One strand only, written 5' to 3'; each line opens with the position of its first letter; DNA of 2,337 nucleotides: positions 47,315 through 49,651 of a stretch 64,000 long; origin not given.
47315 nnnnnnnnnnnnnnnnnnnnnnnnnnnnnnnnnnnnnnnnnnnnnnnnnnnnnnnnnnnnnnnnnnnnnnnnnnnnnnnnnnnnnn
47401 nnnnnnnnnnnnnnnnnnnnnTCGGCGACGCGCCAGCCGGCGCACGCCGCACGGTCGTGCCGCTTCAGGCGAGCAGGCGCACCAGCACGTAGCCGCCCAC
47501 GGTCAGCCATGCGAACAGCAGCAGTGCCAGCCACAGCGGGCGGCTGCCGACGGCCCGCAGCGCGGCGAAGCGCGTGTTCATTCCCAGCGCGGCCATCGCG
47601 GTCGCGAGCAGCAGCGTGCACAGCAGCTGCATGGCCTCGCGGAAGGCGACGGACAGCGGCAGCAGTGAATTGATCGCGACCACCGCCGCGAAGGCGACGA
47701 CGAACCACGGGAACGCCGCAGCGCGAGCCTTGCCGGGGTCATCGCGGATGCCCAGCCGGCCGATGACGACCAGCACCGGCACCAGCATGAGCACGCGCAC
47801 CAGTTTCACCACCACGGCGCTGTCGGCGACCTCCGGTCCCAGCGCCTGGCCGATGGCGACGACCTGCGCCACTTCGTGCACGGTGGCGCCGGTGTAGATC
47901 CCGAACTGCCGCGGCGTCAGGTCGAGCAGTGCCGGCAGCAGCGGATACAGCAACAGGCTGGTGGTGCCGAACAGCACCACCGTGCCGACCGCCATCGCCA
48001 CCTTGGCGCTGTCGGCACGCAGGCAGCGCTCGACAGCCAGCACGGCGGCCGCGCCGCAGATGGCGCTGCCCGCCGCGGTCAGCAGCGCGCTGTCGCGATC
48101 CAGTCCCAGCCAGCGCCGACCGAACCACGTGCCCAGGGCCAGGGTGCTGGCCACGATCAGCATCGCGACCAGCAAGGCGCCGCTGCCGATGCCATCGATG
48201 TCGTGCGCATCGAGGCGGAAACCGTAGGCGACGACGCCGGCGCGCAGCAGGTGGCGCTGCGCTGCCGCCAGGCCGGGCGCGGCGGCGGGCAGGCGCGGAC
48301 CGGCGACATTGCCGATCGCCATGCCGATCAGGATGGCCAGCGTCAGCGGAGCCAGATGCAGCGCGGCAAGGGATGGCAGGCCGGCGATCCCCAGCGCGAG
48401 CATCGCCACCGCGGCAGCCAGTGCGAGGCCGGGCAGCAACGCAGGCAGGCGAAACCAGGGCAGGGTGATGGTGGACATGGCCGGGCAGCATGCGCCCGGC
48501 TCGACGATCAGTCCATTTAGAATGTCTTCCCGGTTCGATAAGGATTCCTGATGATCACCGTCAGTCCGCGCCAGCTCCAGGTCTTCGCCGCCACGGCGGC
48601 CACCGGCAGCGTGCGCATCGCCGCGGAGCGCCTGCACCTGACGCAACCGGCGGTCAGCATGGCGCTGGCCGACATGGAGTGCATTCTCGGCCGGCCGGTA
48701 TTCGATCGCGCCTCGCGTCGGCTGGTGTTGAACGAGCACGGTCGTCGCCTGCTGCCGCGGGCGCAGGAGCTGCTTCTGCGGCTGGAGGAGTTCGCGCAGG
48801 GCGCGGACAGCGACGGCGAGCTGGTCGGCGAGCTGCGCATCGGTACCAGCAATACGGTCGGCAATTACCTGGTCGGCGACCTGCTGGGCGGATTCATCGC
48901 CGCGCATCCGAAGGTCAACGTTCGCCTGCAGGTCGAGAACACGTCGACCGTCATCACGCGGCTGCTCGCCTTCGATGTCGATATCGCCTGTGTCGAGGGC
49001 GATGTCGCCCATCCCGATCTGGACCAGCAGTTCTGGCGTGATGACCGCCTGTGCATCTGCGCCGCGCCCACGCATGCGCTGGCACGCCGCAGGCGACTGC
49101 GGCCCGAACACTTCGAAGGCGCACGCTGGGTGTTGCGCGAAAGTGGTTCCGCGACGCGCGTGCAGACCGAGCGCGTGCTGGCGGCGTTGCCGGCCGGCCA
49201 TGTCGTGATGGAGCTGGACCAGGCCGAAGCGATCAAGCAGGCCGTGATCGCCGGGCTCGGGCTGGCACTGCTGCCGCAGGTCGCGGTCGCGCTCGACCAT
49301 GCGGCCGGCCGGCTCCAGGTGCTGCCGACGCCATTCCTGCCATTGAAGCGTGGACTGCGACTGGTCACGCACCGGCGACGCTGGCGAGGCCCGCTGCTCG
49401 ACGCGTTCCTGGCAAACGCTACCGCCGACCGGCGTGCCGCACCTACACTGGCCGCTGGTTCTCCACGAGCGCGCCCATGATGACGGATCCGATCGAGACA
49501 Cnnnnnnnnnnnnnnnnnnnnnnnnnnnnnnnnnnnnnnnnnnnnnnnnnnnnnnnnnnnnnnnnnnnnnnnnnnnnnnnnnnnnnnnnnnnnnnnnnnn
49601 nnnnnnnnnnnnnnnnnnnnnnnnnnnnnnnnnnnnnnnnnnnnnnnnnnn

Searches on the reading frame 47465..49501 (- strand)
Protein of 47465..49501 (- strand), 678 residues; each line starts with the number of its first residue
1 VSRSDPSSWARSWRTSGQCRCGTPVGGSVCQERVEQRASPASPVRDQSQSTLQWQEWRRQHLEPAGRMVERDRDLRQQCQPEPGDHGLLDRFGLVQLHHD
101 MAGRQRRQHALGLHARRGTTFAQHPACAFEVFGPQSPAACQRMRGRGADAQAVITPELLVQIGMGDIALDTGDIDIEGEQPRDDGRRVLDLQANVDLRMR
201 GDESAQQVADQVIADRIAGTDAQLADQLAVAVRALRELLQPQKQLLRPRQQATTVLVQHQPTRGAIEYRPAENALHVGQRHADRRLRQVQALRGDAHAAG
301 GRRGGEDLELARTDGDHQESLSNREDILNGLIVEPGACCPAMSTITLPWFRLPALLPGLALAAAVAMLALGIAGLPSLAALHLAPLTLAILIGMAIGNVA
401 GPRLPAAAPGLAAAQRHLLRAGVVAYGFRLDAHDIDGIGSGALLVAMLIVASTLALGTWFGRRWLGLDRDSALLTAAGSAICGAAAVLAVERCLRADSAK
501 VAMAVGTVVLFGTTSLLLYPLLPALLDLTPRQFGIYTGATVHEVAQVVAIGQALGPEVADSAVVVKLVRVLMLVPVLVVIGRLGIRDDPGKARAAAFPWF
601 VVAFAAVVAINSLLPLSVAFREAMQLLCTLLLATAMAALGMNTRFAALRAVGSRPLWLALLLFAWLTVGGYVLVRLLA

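Call 80: search_protein_families(library=pfam, max_evalue=0.00001, proteins=[window:47465-49501:-])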
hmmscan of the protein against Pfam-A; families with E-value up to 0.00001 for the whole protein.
window:47465-49501:- (678 aa): 1 family
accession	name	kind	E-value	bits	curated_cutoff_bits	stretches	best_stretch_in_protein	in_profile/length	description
PF03601.19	Cons_hypoth698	-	9.8e-83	278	24.5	1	357-658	1-303/304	Conserved hypothetical protein 698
